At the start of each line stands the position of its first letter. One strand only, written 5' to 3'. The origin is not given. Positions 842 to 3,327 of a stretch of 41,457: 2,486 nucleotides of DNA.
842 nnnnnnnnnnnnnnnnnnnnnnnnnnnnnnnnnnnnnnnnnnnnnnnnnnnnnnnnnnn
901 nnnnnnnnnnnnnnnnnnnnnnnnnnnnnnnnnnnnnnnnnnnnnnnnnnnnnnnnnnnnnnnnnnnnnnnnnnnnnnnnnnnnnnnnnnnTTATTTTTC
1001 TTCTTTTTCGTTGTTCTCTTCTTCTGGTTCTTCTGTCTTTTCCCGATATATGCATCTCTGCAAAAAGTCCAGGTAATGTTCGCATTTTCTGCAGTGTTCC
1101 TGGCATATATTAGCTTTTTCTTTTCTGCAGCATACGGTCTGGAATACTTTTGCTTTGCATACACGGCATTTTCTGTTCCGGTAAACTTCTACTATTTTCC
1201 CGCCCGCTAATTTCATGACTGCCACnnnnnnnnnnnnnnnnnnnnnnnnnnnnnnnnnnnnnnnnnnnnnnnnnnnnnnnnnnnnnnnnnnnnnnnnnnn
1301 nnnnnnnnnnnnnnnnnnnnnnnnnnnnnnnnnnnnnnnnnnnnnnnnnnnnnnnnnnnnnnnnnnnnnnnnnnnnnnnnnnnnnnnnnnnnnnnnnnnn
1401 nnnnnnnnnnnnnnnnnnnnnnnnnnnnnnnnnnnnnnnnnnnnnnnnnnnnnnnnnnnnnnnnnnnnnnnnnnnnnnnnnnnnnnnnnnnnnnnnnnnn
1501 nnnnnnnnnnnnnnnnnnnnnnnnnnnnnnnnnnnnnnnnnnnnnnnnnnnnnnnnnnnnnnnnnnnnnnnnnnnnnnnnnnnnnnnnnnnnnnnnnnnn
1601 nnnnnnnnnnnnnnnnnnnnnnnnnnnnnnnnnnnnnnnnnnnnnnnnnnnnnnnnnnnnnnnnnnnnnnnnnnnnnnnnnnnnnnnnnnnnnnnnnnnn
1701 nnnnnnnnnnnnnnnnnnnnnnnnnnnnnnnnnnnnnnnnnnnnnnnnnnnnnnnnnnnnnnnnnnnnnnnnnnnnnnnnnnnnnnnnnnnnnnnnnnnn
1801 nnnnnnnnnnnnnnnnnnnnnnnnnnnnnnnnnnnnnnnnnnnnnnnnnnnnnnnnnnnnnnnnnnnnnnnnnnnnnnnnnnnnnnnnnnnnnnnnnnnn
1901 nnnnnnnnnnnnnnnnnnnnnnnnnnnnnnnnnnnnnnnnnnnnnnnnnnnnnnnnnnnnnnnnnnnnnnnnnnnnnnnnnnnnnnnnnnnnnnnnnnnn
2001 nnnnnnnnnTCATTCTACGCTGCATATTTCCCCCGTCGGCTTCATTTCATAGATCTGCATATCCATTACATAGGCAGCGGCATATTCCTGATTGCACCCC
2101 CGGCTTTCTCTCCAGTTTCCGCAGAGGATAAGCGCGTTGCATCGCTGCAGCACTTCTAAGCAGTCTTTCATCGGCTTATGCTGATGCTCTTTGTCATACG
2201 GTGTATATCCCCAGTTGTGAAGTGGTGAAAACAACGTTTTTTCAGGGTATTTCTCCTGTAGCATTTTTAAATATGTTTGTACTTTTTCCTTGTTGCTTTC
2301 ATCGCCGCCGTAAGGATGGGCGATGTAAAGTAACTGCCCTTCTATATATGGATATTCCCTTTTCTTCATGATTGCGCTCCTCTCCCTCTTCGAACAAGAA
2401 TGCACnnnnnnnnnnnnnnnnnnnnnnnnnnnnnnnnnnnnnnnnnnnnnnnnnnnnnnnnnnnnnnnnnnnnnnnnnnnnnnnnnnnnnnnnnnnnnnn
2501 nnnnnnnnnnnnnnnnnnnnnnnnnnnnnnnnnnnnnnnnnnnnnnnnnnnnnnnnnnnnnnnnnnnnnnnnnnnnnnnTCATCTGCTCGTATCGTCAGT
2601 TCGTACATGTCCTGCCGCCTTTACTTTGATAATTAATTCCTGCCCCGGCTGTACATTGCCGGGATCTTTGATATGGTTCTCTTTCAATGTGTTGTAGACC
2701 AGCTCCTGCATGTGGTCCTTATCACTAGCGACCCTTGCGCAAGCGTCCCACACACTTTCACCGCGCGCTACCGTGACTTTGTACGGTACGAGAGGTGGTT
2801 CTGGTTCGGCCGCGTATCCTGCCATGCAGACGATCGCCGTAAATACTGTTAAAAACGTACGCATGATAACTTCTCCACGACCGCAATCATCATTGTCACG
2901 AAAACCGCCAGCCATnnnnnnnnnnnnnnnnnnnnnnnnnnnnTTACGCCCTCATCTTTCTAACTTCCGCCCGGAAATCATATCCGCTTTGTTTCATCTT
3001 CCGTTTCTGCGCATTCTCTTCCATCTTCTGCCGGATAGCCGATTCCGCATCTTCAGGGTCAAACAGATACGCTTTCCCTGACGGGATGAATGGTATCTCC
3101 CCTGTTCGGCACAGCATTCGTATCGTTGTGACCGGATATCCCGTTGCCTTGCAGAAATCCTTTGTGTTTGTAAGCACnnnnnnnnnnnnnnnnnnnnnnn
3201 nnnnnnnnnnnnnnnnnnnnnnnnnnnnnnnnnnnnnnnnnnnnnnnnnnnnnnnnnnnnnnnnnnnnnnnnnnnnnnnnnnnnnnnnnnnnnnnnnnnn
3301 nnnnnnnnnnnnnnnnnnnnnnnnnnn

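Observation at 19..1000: Plasmid-type rolling-circle replicon in a phage: HUH Rep, candidate antisense ctRNA and a CTTGATA nick motif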

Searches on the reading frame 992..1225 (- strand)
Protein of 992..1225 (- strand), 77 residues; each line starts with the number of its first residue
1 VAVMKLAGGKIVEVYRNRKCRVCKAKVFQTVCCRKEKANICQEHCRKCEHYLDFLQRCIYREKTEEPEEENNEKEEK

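Call 16: search_protein_families(library=phrogs, proteins=[window:992-1225:-], max_evalue=0.001)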
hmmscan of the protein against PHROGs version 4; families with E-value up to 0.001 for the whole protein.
window:992-1225:- (77 aa): 0 families

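Call 17: search_protein_families(library=pfam, proteins=[window:992-1225:-], max_evalue=0.001)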
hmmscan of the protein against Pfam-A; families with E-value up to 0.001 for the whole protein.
window:992-1225:- (77 aa): 0 families
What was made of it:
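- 992..1225 (-): Small Cys-rich ORF (77 aa, CxxC motifs) immediately upstream. Its stop codon lies in the A-run of the antisense terminator. Read-through from this gene would supply the rep leader. No Pfam or PHROG match (calls 16, 17).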

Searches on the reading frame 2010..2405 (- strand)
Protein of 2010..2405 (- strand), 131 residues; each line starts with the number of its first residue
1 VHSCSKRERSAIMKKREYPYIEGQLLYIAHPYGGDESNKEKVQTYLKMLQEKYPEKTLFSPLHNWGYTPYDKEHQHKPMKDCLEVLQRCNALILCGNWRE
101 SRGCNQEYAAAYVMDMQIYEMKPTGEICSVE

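Call 16: search_protein_families(library=phrogs, proteins=[window:2010-2405:-], max_evalue=0.001)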
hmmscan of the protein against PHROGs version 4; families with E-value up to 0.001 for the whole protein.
window:2010-2405:- (131 aa): 2 families
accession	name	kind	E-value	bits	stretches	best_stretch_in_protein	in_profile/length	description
phrog_355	-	DNA, RNA and nucleotide metabolism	5.5e-17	63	1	25-120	76-171/249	nucleoside 2-deoxyribosyltransferase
phrog_5781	-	unknown function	2.3e-06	28.3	1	74-125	52-103/220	-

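Call 17: search_protein_families(library=pfam, proteins=[window:2010-2405:-], max_evalue=0.001)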
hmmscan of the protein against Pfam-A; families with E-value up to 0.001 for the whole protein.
window:2010-2405:- (131 aa): 1 family
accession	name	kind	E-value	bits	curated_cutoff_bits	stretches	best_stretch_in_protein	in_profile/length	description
PF14359.12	DUF4406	-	1.4e-05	25.9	22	1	74-118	45-89/91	Domain of unknown function (DUF4406)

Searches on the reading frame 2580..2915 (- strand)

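Call 16: search_protein_families(library=phrogs, proteins=[window:2580-2915:-], max_evalue=0.001)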
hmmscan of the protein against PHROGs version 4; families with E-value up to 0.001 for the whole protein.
window:2580-2915:- (111 aa): 1 family
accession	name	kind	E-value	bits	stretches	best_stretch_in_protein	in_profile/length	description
phrog_14367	-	unknown function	7.5e-13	48.2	1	26-101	11-89/869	-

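Call 17: search_protein_families(library=pfam, proteins=[window:2580-2915:-], max_evalue=0.001)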
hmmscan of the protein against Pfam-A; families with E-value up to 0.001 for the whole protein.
window:2580-2915:- (111 aa): 0 families

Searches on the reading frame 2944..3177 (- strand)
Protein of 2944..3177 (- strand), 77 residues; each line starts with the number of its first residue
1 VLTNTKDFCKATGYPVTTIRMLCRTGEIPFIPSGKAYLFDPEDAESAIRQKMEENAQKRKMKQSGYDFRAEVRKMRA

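Call 16: search_protein_families(library=phrogs, proteins=[window:2944-3177:-], max_evalue=0.001)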
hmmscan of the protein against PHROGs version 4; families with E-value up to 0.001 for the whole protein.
window:2944-3177:- (77 aa): 2 families
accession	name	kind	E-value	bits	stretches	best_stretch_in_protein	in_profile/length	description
phrog_575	-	integration and excision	6.8e-05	23.9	1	6-35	17-46/71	Cox-like excisionase and repressor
phrog_66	-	integration and excision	0.00024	21.9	1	4-64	95-156/412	excisionase and transcriptional regulator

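Call 17: search_protein_families(library=pfam, proteins=[window:2944-3177:-], max_evalue=0.001)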
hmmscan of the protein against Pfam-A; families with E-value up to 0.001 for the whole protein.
window:2944-3177:- (77 aa): 1 family
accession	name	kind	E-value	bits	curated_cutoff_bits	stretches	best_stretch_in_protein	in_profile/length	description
PF12728.13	HTH_17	-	0.0002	22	27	1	5-43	4-42/51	Helix-turn-helix domain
